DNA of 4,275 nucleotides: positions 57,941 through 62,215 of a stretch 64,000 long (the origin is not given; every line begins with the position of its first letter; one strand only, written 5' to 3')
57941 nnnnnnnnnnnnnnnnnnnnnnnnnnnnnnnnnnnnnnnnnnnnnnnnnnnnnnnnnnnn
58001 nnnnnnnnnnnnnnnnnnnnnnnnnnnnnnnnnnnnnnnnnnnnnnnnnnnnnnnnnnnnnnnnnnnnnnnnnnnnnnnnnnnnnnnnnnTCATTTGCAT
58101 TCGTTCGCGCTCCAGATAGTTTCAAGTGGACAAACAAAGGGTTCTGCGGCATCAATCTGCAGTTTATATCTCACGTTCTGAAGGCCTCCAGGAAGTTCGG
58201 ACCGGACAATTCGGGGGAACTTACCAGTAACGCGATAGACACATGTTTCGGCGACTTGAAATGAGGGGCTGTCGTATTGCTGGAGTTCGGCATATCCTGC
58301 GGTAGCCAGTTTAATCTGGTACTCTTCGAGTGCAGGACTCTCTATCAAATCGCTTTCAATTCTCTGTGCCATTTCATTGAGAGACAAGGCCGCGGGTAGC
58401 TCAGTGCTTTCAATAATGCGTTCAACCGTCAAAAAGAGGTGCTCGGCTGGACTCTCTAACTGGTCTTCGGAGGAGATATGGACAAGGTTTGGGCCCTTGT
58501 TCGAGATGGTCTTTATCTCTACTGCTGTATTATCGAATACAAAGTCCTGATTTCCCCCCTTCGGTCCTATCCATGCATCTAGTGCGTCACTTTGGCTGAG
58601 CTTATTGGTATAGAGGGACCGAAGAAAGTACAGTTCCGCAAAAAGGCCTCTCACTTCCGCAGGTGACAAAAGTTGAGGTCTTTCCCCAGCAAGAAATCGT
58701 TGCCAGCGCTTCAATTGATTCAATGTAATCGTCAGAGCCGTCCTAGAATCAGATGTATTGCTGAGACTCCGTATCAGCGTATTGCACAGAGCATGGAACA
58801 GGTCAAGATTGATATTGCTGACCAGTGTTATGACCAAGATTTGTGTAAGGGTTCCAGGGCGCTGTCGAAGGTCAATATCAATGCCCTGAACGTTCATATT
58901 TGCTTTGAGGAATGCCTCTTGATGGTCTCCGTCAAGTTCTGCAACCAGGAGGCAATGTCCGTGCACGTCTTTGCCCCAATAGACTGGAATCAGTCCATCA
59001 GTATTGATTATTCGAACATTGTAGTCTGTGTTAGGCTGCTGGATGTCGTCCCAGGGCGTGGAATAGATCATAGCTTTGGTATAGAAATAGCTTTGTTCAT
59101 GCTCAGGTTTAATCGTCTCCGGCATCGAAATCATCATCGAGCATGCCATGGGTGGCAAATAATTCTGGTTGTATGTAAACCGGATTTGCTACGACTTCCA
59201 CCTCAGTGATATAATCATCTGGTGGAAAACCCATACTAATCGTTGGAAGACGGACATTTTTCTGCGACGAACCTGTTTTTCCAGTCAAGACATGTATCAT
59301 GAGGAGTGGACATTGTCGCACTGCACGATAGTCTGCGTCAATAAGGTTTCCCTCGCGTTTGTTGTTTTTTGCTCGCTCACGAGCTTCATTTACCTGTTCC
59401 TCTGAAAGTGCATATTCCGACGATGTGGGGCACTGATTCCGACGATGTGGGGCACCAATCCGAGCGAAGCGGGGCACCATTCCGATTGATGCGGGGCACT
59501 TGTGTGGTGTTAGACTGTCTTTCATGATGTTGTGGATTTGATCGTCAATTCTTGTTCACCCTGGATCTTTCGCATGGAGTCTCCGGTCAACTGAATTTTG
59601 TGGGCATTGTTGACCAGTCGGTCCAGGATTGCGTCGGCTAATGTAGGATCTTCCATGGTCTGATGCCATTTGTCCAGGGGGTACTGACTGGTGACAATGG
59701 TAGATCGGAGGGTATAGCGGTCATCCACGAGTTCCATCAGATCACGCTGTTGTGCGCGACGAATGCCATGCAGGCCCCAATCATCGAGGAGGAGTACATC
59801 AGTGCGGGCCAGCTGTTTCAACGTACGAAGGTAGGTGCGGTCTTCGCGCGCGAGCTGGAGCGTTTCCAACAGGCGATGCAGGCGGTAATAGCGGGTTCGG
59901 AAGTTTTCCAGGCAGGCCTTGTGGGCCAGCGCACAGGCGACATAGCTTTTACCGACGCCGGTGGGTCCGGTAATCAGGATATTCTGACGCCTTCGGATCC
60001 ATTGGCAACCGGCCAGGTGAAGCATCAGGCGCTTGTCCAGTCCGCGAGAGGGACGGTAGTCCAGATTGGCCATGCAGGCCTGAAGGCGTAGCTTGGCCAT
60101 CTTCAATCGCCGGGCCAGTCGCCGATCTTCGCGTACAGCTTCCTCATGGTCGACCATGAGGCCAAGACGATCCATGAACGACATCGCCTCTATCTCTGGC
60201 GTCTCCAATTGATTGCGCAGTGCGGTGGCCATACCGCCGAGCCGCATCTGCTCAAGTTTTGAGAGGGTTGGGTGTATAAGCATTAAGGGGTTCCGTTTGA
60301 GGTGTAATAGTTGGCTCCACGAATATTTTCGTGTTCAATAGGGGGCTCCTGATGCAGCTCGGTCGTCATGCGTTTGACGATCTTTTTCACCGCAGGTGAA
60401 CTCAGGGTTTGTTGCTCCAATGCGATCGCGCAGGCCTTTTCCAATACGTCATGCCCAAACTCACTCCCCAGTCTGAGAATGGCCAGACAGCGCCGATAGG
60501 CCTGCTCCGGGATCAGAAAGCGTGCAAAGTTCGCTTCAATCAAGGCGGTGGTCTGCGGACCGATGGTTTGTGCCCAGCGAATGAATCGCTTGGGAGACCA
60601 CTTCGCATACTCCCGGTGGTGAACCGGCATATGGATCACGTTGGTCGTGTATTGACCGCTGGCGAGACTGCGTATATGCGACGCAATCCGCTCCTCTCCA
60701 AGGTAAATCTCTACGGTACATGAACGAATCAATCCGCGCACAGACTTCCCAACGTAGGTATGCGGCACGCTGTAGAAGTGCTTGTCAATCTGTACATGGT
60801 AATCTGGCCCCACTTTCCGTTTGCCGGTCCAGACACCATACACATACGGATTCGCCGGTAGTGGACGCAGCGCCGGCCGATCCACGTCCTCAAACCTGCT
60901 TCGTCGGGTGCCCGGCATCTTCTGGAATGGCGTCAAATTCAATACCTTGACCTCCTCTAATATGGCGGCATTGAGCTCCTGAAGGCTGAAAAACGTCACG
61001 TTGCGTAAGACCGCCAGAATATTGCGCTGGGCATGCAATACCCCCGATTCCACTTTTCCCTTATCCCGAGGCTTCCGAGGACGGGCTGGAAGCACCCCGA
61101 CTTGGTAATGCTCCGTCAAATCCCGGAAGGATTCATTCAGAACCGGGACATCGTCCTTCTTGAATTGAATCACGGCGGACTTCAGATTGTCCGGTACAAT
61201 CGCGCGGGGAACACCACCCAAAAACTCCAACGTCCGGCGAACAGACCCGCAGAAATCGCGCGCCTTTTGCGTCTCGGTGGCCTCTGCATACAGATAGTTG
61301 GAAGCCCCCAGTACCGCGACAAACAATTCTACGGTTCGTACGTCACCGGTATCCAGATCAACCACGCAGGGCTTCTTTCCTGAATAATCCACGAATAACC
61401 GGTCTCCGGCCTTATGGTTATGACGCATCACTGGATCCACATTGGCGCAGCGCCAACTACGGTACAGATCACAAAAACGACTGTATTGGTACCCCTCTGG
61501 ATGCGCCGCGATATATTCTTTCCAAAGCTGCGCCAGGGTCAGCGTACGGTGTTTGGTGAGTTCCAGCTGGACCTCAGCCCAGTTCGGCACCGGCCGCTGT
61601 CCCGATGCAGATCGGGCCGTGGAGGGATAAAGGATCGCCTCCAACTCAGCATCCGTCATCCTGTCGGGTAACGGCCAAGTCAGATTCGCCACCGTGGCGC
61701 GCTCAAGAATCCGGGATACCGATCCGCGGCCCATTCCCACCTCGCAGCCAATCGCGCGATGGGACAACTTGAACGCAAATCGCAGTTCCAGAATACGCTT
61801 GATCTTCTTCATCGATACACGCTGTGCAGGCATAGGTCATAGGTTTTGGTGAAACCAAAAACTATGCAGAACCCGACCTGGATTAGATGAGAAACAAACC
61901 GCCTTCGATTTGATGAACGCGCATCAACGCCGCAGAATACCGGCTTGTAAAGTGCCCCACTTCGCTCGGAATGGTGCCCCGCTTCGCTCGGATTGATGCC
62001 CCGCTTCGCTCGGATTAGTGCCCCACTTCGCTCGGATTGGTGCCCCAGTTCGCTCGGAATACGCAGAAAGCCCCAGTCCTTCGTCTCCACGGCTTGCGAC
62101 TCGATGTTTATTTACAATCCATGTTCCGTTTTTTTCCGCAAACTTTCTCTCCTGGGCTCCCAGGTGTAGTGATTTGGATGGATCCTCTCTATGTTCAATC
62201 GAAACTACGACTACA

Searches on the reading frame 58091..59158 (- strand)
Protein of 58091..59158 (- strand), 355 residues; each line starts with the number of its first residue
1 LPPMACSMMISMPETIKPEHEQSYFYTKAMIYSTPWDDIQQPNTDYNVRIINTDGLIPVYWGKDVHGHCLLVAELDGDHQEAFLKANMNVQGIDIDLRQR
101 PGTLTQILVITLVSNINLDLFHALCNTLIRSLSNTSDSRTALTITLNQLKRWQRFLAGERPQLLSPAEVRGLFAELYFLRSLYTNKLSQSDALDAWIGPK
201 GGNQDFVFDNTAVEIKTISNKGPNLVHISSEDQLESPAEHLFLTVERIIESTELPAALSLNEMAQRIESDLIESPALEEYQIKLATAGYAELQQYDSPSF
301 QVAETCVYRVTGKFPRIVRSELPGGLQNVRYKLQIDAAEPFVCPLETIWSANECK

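Call 3: search_protein_families(library=pfam, proteins=[window:58091-59158:-], max_evalue=0.01)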
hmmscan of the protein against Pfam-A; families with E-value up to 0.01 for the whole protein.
window:58091-59158:- (355 aa): 1 family
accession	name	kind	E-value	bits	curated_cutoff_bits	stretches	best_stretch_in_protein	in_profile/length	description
PF14390.12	DUF4420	-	2.9e-62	211.1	27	1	34-336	3-306/306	Putative PD-(D/E)XK family member, (DUF4420)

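Call 4: search_protein_families(library=padloc, proteins=[window:58091-59158:-], max_evalue=0.01)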
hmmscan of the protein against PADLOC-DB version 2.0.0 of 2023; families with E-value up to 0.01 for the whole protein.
window:58091-59158:- (355 aa): 1 family
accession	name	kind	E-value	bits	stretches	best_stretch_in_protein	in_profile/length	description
PDLC02206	MzaD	-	2e-19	68.3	1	107-338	91-320/342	-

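Call 5: search_protein_families(library=ncbifam, proteins=[window:58091-59158:-], max_evalue=0.01)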
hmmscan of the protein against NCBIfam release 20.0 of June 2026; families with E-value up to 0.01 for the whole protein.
window:58091-59158:- (355 aa): 1 family
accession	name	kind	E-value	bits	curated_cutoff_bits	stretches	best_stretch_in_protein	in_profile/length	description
NF041934.1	MzaD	equivalog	3.3e-34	118.5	420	1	106-347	78-320/326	MZA anti-phage system associated PD-(D/E)XK motif protein MzaD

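Call 8: find_encoding_contigs(protein=window:58091-59158:-, flank=10000, max_places=6)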
Protein window:58091-59158:- (355 aa): no gene with exactly this product is on record in the collection.

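Call 32: search_solved_structures(query=window:58091-59158:-, max_evalue=0.1)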
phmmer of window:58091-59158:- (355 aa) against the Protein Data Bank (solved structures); distinct sequences matched with E-value up to 0.1: 0.

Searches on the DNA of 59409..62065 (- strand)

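Call 88: search_dna_similar(query=window:59409-62065:-, collection=plasmids, mode=distant, max_rows=8)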
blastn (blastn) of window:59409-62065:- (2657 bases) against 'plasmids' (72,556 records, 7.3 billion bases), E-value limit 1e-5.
Records with a match: 179; places in all: 300; records where one place covers at least 80% of the query: 0.
Best place of each record, by identity: 80-90% 2; 60-80% 177.
By first word of the organism name: Pseudomonas 56; Bradyrhizobium 46; Sinorhizobium 7; Mesorhizobium 7; Rhizobium 7; Ralstonia 7; Lichenicola 5; Ensifer 4; Acidiphilium 4; Stutzerimonas 3; and 21 more.
By predicted mobility (MOB-suite, as given by PLSDB): conjugative 86; non-mobilizable 70; mobilizable 23.
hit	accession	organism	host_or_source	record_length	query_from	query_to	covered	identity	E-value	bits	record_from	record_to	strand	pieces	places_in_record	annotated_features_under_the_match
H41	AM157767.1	uncultured bacterium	-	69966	1893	2462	21%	64.7%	1e-17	100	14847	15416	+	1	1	IstB-2: transposase subunit 2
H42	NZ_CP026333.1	Pseudomonas sp. XWY-1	cell culture,Rice Fields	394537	1894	2462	21%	64.7%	5e-16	95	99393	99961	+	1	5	istB: IS21-like element ISPre4 family helper ATPase IstB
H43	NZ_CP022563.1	Pseudomonas monteilii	cell culture,soil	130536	1894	2462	21%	64.7%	5e-16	95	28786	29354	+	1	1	istB: IS21-like element ISPre4 family helper ATPase IstB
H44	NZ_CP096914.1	Pseudomonas aeruginosa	Homo sapiens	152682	1894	2462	21%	64.7%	5e-16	95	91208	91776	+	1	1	istB: IS21-like element ISPre4 family helper ATPase IstB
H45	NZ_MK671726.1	Pseudomonas mendocina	Homo sapiens,blood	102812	1894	2462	21%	64.7%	5e-16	95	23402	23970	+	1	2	istB: IS21-like element ISPre4 family helper ATPase IstB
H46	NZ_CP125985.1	Pseudomonas rhodesiae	cell culture,brewery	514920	1894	2462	21%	64.7%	5e-16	95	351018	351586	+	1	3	istB: IS21-like element ISPre4 family helper ATPase IstB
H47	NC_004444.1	Pseudomonas resinovorans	-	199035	1894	2462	21%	64.6%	7e-20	107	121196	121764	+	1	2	istB: IS21-like element ISPre4 family helper ATPase IstB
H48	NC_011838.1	Pseudomonas putida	-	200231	1894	2462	21%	64.6%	7e-20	107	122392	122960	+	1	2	istB: IS21-like element ISPre4 family helper ATPase IstB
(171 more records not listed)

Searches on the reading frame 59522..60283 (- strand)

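Call 3: search_protein_families(library=pfam, proteins=[window:59522-60283:-], max_evalue=0.01)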
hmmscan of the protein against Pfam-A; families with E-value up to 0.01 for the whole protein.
window:59522-60283:- (253 aa): 12 families
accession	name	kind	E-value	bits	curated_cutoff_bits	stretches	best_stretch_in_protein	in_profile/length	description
PF01695.23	IstB_IS21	-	3.2e-73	246.6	24.1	1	9-241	2-234/238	IstB-like ATP binding protein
PF14532.12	Sigma54_activ_2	-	5.5e-05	23.9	25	1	97-162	19-85/138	Sigma-54 interaction domain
PF20720.3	nSTAND3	-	8e-05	22.8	27.2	1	96-146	14-62/155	Novel STAND NTPase 3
PF00004.35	AAA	-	0.00018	22.4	21.2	1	102-176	1-73/131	ATPase family associated with various cellular activities (AAA)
PF13481.12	AAA_25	-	0.0002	21.5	27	1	94-215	28-146/195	AAA domain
PF07728.20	AAA_5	-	0.00048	20.6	22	1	101-147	1-45/139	AAA domain (dynein-related subfamily)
PF13191.12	AAA_16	-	0.00074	20.5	32.6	1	100-142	25-64/167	AAA ATPase domain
PF13401.12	AAA_22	-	0.001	19.8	27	1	98-136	4-42/130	AAA domain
PF13238.12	AAA_18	-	0.0031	18.4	29.4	1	102-140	1-36/128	AAA domain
PF13173.12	AAA_14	-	0.0065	16.9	27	0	99-168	2-70/129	AAA domain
PF04851.21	ResIII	-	0.0078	16.6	22.5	0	97-126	21-50/164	Type III restriction enzyme, res subunit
PF00308.24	Bac_DnaA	-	0.0089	16.7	23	0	101-189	36-126/162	Bacterial DnaA ATPAse domain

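Call 5: search_protein_families(library=ncbifam, proteins=[window:59522-60283:-], max_evalue=0.01)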
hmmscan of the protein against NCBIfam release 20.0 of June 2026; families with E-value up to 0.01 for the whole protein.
window:59522-60283:- (253 aa): 14 families
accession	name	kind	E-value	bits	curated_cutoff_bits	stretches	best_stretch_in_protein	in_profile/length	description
NF038214.1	IS21_help_AAA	equivalog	4.7e-76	255.5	200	1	10-239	1-230/232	IS21-like element helper ATPase IstB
NF006616.1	PRK09183.1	subfamily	2.4e-38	131.9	300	1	10-239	11-242/253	IS21-like element helper ATPase IstB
NF005098.0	PRK06526.1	subfamily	1.7e-30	106.3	296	1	26-246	36-255/266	transposase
NF006038.0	PRK08181.1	subfamily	5.8e-30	104.5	317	1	13-239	20-247/271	transposase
NF005992.0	PRK08116.1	subfamily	4.4e-15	55.6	189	1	99-247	112-261/269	hypothetical protein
NF005304.0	PRK06835.1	equivalog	2.9e-14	52.9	215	1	98-243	182-325/330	ATP-binding protein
NF006505.0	PRK08939.1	equivalog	1e-10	41.4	228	1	48-239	103-305/306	primosomal protein DnaI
NF001154.0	PRK00149.3-3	equivalog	0.00027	20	410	1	101-199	152-255/462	chromosomal replication initiator protein DnaA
TIGR00362.1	DnaA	equivalog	0.00029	20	343.9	1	102-198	140-238/437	chromosomal replication initiator protein DnaA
TIGR03420.1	DnaA_homol_Hda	equivalog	0.00047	19.8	194.8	1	96-199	35-130/226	DnaA regulatory inactivator Hda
NF009043.0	PRK12377.1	subfamily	0.00076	19.1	389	1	101-239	103-239/248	ATP-binding protein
NF006799.0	PRK09302.1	equivalog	0.0049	15.5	408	1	98-132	272-306/515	circadian clock protein KaiC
TIGR02782.1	TrbB_P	equivalog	0.008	15.5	304.55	0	95-157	132-193/303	P-type conjugative transfer ATPase TrbB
NF038308.1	RNA_repair_RtcR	equivalog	0.0091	14.9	650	0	97-117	202-222/530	RNA repair transcriptional activator RtcR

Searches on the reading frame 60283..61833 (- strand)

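Call 3: search_protein_families(library=pfam, proteins=[window:60283-61833:-], max_evalue=0.01)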
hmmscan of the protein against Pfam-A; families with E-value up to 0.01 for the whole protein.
window:60283-61833:- (516 aa): 3 families
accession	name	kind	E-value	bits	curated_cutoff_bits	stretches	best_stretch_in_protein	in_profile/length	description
PF22483.2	Mu-transpos_C_2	-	9.5e-20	70.5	27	1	325-397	1-72/73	Mu transposase, C-terminal domain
PF00665.32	rve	-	3.6e-08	34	32.6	1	167-255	23-102/102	Integrase core domain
PF04545.22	Sigma70_r4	-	0.0034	17.3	24.1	1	12-46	10-44/50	Sigma-70, region 4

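Call 5: search_protein_families(library=ncbifam, proteins=[window:60283-61833:-], max_evalue=0.01)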
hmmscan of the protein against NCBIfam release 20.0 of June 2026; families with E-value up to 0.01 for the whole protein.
window:60283-61833:- (516 aa): 3 families
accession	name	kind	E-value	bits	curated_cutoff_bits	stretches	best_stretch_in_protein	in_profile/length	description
NF033546.1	transpos_IS21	equivalog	1.2e-76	258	160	1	17-327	3-294/294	IS21 family transposase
NF038385.1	IS66_access_TnpA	equivalog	2.6e-12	46.7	150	1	11-77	5-71/190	IS66-like element accessory protein TnpA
NF033577.2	transpos_IS481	equivalog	3.2e-08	33.4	224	1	4-292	57-260/284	IS481 family transposase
